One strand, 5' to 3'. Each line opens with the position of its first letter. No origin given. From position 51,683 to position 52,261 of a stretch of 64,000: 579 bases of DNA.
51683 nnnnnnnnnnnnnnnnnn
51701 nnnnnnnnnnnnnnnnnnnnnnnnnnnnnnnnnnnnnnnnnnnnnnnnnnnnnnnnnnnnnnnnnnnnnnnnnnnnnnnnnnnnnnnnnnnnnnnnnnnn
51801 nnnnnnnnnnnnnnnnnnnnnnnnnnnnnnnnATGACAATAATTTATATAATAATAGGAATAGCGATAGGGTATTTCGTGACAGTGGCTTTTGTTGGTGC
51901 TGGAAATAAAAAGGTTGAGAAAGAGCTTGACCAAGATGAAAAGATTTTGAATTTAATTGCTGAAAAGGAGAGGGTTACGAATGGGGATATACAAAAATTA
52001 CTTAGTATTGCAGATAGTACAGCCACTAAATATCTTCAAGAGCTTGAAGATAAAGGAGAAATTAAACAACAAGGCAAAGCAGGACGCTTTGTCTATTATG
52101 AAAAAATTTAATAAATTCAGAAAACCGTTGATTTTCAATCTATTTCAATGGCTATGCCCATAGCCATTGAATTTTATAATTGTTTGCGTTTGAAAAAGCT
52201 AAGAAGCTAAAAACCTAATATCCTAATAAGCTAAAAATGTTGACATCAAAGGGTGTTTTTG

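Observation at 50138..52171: Type II m5C R-M cassette inserted inside the spc ribosomal operon, bounded by identical 28-bp palindromic repeats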

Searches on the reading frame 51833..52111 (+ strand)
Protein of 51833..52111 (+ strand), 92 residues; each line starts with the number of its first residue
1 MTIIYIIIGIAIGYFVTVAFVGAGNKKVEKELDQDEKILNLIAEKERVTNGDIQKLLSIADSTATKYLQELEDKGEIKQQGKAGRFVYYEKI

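Call 5: search_protein_families(library=pfam, proteins=[window:51833-52111:+], max_evalue=0.01)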
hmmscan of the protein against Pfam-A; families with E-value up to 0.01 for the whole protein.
window:51833-52111:+ (92 aa): 12 families
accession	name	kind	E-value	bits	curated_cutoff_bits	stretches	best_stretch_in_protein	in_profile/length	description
PF13412.12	HTH_24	-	2.7e-09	36.9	21.9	1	33-75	3-45/48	Winged helix-turn-helix DNA-binding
PF06163.17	DUF977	-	1.4e-05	25.6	22.1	1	34-86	13-65/134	Bacterial protein of unknown function (DUF977)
PF01047.28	MarR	-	1.9e-05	24.9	24.6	1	37-77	7-47/59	MarR family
PF09339.16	HTH_IclR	-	3.9e-05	23.8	22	1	38-80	8-51/52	IclR helix-turn-helix domain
PF01325.25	Fe_dep_repress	-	0.00018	22.1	26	1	36-82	11-57/60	Iron dependent repressor, N-terminal DNA binding domain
PF03965.22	Penicillinase_R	-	0.0021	18.9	22.6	1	34-89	4-63/115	Penicillinase repressor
PF08279.18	HTH_11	-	0.003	17.9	25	1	36-77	3-46/55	HTH domain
PF12802.13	MarR_2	-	0.0038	17.8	27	1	38-80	10-53/61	MarR family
PF09397.16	FtsK_gamma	-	0.0045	17.1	30.6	1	36-83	8-55/63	Ftsk gamma domain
PF01978.25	TrmB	-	0.0072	16.6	25.6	1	40-82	15-57/68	Sugar-specific transcriptional regulator TrmB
PF03297.21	Ribosomal_S25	-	0.0077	16.9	28.8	0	35-87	44-96/101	S25 ribosomal protein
PF13463.12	HTH_27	-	0.0085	16.8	22.2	0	38-88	8-61/68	Winged helix DNA-binding domain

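Call 36: find_homologous_proteins(query=window:51833-52111:+, max_evalue=0.001)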
Query window:51833-52111:+ (92 aa): 8 proteins with E <= 0.001 among 16 candidates.
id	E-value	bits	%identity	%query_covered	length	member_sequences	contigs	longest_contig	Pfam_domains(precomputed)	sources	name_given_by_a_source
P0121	4.2e-50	185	100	100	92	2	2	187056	PF01047.29,PF13412.13,PF06163.17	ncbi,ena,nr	ncbi:MAG: winged helix-turn-helix domain-containing protein [Candidatus Pacebacteria bacterium]|nr:w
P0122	4.8e-35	137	74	87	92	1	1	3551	PF13412.13,PF09339.17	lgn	-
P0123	1.2e-28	117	62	100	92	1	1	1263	PF13412.13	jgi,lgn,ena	-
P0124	3.2e-27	112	61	98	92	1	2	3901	PF01047.29,PF13412.13,PF22168.3,PF09339.17,PF12802.14,PF08220.19,PF01325.26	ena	-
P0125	2.7e-24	103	59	98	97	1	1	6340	PF13412.13,PF06163.17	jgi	-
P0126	7.9e-23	98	59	99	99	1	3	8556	PF13412.13,PF01325.26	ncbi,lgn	-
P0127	3.4e-11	61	41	80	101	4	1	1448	PF09339.17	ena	-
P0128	1.8e-9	56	52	61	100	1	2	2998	PF06163.17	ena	-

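Call 37: find_encoding_contigs(protein=P0122, flank=5000, max_places=3)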
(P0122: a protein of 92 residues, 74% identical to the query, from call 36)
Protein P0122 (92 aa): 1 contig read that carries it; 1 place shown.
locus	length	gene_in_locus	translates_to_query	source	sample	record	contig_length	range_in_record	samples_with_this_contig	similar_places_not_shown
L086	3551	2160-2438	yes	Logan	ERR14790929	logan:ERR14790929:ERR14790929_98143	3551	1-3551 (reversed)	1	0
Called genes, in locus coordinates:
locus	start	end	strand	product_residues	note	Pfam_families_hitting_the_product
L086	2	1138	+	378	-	?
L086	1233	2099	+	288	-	PF02498:Bro-N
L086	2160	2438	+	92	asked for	PF09339:HTH_IclR (weak), PF13412:HTH_24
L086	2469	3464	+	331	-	PF07929:PRiA4_ORF3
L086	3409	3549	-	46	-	?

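Call 38: find_encoding_contigs(protein=P0126, flank=6000, max_places=3)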
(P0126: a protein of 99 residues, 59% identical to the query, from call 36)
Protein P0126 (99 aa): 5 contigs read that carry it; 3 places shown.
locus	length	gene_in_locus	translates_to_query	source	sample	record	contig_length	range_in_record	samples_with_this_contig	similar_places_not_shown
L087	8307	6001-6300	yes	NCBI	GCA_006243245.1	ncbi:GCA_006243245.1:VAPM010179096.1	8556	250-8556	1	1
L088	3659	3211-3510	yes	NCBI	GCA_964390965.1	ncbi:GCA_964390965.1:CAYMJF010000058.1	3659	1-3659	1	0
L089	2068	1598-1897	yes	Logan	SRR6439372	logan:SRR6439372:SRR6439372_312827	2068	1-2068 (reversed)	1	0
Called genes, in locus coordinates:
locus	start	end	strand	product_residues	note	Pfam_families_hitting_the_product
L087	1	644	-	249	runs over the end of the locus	-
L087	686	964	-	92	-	-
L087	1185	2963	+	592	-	PF00009:GTP_EFTU, PF01926:MMR_HSR1 (weak), PF22042:EF-G_D2, PF03144:GTP_EFTU_D2, PF00679:EFG_C, PF21018:BipA_C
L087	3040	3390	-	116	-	PF09876:DUF2103 (faint)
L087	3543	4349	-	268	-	PF00561:Abhydrolase_1, PF12146:Hydrolase_4, PF12697:Abhydrolase_6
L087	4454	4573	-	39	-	-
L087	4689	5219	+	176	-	-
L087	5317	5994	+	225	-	PF01794:Ferric_reduct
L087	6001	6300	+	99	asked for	PF13412:HTH_24, PF01325:Fe_dep_repress (weak)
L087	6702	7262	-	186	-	PF13238:AAA_18 (faint)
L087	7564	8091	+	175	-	PF04229:GrpB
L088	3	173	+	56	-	?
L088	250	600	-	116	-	PF09876:DUF2103 (faint)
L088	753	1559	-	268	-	PF00561:Abhydrolase_1, PF12146:Hydrolase_4, PF12697:Abhydrolase_6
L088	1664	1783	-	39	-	-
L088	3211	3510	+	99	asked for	PF13412:HTH_24, PF01325:Fe_dep_repress (weak)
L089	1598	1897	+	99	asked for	PF13412:HTH_24, PF01325:Fe_dep_repress (weak)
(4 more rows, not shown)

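Call 39: find_encoding_contigs(protein=P0125, flank=6000, max_places=3)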
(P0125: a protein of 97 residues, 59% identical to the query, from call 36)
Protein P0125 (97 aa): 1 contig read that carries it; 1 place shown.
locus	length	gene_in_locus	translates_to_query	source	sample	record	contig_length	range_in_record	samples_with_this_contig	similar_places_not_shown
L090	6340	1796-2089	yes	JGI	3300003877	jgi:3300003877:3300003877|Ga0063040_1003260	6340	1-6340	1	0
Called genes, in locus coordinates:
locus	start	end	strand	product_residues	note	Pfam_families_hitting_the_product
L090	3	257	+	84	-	?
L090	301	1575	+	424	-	-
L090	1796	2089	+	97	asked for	PF06163:DUF977 (weak), PF13412:HTH_24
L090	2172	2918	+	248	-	PF00702:Hydrolase (faint), PF08282:Hydrolase_3, PF03332:PMM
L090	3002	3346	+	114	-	PF01050:MannoseP_isomer, PF07883:Cupin_2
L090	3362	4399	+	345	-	PF04041:Glyco_hydro_130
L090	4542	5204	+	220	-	PF00733:Asn_synthase (weak), PF02568:ThiI, PF03054:tRNA_Me_trans (weak), PF24167:DUF7411 (weak), PF06508:QueC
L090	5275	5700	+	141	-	PF11969:DcpS_C, PF01230:HIT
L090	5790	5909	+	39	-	-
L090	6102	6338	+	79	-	?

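Call 61: search_protein_families(library=padloc, proteins=[window:51833-52111:+], max_evalue=0.001)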
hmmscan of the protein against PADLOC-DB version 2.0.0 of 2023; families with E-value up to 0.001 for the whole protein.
window:51833-52111:+ (92 aa): 9 families
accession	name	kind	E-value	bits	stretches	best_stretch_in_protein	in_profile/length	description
PDLC03963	SoFic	-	6.7e-06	23.7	1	28-90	285-352/361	-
PDLC01858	CARF3--CARF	-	9.1e-06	23.7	1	30-82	140-192/204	-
PDLC01866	CARF3--CARF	-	4.3e-05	21.6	1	30-80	135-186/207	-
PDLC01434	CasR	-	6.7e-05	20.8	1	33-89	128-182/191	"CAS-I,CAS-II,CAS-III,CAS-IV,CAS-V,CAS-VI; associated_signaling"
PDLC01860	CARF3--CARF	-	7.8e-05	20.8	1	33-80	143-190/210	-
PDLC01850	CARF3--CARF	-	0.0002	19.3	1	34-85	146-197/209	-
PDLC01879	CARF3--CARF_TM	-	0.0002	19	1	33-89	155-207/222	-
PDLC01044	Csa3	-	0.00026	18.9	1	33-81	136-183/194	Type I-A associated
PDLC01859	CARF3--CARF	-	0.00049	17.9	1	35-85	152-205/213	-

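Call 62: search_protein_families(library=ncbifam, proteins=[window:51833-52111:+], max_evalue=0.001)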
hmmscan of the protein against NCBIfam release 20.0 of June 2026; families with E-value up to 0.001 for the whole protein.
window:51833-52111:+ (92 aa): 3 families
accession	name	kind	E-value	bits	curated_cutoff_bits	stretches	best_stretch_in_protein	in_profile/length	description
NF033788.1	HTH_metalloreg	subfamily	0.00019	21.2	55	1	37-90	15-67/77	metalloregulator ArsR/SmtB family transcription factor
NF038251.1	AdcR_fam_Zn_TF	equivalog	0.00034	20.9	175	1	33-90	36-94/143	zinc-dependent MarR family transcriptional regulator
NF053606.1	Sta1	subfamily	0.0005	20.1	80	1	33-85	20-76/100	Sta1 family transcriptional regulator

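Call 74: find_encoding_contigs(protein=P0124, flank=4000, max_places=3)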
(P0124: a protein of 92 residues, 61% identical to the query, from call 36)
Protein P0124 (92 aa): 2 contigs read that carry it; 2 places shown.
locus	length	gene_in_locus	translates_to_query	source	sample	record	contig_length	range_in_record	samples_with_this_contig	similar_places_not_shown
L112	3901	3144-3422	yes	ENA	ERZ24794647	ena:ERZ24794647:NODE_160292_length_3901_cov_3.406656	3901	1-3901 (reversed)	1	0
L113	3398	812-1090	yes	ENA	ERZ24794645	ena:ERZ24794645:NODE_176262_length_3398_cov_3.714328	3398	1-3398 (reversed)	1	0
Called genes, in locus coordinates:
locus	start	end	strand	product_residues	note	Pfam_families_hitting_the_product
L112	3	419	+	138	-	?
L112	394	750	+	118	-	-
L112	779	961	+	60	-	-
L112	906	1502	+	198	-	PF08713:DNA_alkylation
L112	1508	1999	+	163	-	PF00293:NUDIX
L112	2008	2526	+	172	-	PF13302:Acetyltransf_3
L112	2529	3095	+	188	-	PF06821:Ser_hydrolase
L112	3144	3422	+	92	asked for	PF09339:HTH_IclR (weak), PF13412:HTH_24, PF22168:DIP2311-like_C (weak), PF01047:MarR (weak), PF01325:Fe_dep_repress (weak), PF08220:HTH_DeoR (weak), PF12802:MarR_2 (weak)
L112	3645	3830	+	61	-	PF00253:Ribosomal_S14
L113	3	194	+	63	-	?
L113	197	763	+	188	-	PF06821:Ser_hydrolase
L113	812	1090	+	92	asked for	PF09339:HTH_IclR (weak), PF13412:HTH_24, PF22168:DIP2311-like_C (weak), PF01047:MarR (weak), PF01325:Fe_dep_repress (weak), PF08220:HTH_DeoR (weak), PF12802:MarR_2 (weak)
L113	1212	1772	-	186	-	PF01195:Pept_tRNA_hydro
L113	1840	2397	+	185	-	PF10502:Peptidase_S26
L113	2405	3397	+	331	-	?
